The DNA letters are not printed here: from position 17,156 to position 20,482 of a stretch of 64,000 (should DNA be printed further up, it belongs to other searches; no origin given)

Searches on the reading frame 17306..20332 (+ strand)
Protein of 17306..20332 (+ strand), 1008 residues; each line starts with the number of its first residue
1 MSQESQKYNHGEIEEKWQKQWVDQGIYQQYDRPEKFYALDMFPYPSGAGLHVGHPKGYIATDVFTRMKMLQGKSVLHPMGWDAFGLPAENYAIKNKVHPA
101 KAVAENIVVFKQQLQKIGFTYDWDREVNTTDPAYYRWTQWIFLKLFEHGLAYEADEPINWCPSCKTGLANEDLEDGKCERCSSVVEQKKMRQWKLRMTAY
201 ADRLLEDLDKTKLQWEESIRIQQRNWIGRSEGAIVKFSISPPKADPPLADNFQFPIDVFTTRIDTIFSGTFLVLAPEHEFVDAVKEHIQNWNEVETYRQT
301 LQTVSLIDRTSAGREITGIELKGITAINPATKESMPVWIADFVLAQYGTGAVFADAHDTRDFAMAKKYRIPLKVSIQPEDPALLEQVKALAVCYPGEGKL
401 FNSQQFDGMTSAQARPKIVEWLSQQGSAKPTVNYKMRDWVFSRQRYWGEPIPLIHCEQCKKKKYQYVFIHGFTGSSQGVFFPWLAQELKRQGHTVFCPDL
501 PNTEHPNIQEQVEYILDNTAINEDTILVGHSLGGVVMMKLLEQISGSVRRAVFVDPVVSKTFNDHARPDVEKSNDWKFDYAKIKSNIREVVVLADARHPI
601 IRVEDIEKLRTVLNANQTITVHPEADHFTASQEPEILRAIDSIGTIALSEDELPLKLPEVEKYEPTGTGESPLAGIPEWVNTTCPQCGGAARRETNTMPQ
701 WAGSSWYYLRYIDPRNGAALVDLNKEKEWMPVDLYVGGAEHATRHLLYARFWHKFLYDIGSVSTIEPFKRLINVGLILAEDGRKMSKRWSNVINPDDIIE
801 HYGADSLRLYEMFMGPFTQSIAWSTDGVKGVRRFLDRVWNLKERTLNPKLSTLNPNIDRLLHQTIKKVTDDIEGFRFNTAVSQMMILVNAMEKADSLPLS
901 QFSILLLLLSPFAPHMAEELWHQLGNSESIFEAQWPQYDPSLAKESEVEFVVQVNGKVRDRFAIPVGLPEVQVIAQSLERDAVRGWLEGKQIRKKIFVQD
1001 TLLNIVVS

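Call 25: search_protein_families(library=pfam, proteins=[window:17306-20332:+], max_evalue=0.001)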
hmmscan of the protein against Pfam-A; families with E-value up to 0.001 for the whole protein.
window:17306-20332:+ (1008 aa): 10 families
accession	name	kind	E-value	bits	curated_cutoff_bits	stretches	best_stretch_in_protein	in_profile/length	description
PF13603.12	tRNA-synt_1_2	-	1e-48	165.7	25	1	224-422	1-184/185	Leucyl-tRNA synthetase, editing domain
PF00133.28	tRNA-synt_1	-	1.3e-45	156.3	22.7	3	16-216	1-215/414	tRNA synthetases class I (I, L, M and V)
PF09334.17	tRNA-synt_1g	-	8.6e-26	91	20.1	2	42-182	7-143/391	tRNA synthetases class I (M)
PF08264.19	Anticodon_1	-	6.5e-24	84.9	25.1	1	859-971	6-144/148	Anticodon-binding domain of tRNA ligase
PF00561.26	Abhydrolase_1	-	1.7e-11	44.7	25.8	1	467-579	4-125/245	alpha/beta hydrolase fold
PF12697.13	Abhydrolase_6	-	2.4e-10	41.9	26.3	1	467-569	2-107/217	Alpha/beta hydrolase family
PF06821.19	Ser_hydrolase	-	1.8e-08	34.9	22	1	467-628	2-154/172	Serine hydrolase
PF12146.15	Hydrolase_4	-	8.3e-05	22.4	27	0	512-561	66-114/239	Serine aminopeptidase, S33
PF12695.13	Abhydrolase_5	-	0.00068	19.9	27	0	483-553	17-86/164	Alpha/beta hydrolase family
PF10230.15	LIDHydrolase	-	0.00083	19.6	27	0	510-560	70-122/262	Lipid-droplet associated hydrolase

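Call 32: search_solved_structures(query=window:17306-20332:+, show_alignments=1, max_evalue=1e-30)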
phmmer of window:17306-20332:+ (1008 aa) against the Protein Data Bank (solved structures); distinct sequences matched with E-value up to 1e-30: 22.
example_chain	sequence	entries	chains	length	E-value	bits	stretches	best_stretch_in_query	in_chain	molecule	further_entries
1h3n_A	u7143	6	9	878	8.4e-209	699.1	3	6-459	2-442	LEUCYL-TRNA SYNTHETASE | AMINOACYL-TRNA SYNTHETASE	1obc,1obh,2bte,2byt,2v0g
2v0c_A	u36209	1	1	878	1.3e-207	695.1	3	6-459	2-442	AMINOACYL-TRNA SYNTHETASE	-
7nty_A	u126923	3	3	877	1.6e-178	598.8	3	7-460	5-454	Leucine--tRNA ligase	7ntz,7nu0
6q89_A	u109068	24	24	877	2.2e-178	598.4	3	7-460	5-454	Leucine--tRNA ligase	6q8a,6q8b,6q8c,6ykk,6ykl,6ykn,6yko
7nua_A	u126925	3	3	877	2.5e-178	598.2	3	7-460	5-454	Leucine--tRNA ligase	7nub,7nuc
7nu1_A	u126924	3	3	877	1.7e-177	595.4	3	7-460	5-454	Leucine--tRNA ligase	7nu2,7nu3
9tjv_A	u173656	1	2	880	5.2e-176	590.5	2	5-457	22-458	Leucine--tRNA ligase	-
3zgz_A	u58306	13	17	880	1.8e-175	588.8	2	5-457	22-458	LEUCINE--TRNA LIGASE | LEUCYL-TRNA SYNTHETASE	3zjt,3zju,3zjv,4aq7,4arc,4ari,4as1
9twu_A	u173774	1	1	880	2.5e-175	588.3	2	5-457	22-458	Leucine--tRNA ligase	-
9twt_A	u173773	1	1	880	7.8e-175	586.6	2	5-457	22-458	Leucine--tRNA ligase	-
5omw_A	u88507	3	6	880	8.3e-175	586.5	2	5-457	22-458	Leucine--tRNA ligase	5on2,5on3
9twr_A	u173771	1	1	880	8.9e-175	586.4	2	5-457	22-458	Leucine--tRNA ligase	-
9tws_A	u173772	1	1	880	1.1e-174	586.1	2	5-457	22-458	Leucine--tRNA ligase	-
9tjw_A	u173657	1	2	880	1.2e-174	586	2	5-457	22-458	Leucine--tRNA ligase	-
9twv_A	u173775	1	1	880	2.1e-174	585.2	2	5-457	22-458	Leucine--tRNA ligase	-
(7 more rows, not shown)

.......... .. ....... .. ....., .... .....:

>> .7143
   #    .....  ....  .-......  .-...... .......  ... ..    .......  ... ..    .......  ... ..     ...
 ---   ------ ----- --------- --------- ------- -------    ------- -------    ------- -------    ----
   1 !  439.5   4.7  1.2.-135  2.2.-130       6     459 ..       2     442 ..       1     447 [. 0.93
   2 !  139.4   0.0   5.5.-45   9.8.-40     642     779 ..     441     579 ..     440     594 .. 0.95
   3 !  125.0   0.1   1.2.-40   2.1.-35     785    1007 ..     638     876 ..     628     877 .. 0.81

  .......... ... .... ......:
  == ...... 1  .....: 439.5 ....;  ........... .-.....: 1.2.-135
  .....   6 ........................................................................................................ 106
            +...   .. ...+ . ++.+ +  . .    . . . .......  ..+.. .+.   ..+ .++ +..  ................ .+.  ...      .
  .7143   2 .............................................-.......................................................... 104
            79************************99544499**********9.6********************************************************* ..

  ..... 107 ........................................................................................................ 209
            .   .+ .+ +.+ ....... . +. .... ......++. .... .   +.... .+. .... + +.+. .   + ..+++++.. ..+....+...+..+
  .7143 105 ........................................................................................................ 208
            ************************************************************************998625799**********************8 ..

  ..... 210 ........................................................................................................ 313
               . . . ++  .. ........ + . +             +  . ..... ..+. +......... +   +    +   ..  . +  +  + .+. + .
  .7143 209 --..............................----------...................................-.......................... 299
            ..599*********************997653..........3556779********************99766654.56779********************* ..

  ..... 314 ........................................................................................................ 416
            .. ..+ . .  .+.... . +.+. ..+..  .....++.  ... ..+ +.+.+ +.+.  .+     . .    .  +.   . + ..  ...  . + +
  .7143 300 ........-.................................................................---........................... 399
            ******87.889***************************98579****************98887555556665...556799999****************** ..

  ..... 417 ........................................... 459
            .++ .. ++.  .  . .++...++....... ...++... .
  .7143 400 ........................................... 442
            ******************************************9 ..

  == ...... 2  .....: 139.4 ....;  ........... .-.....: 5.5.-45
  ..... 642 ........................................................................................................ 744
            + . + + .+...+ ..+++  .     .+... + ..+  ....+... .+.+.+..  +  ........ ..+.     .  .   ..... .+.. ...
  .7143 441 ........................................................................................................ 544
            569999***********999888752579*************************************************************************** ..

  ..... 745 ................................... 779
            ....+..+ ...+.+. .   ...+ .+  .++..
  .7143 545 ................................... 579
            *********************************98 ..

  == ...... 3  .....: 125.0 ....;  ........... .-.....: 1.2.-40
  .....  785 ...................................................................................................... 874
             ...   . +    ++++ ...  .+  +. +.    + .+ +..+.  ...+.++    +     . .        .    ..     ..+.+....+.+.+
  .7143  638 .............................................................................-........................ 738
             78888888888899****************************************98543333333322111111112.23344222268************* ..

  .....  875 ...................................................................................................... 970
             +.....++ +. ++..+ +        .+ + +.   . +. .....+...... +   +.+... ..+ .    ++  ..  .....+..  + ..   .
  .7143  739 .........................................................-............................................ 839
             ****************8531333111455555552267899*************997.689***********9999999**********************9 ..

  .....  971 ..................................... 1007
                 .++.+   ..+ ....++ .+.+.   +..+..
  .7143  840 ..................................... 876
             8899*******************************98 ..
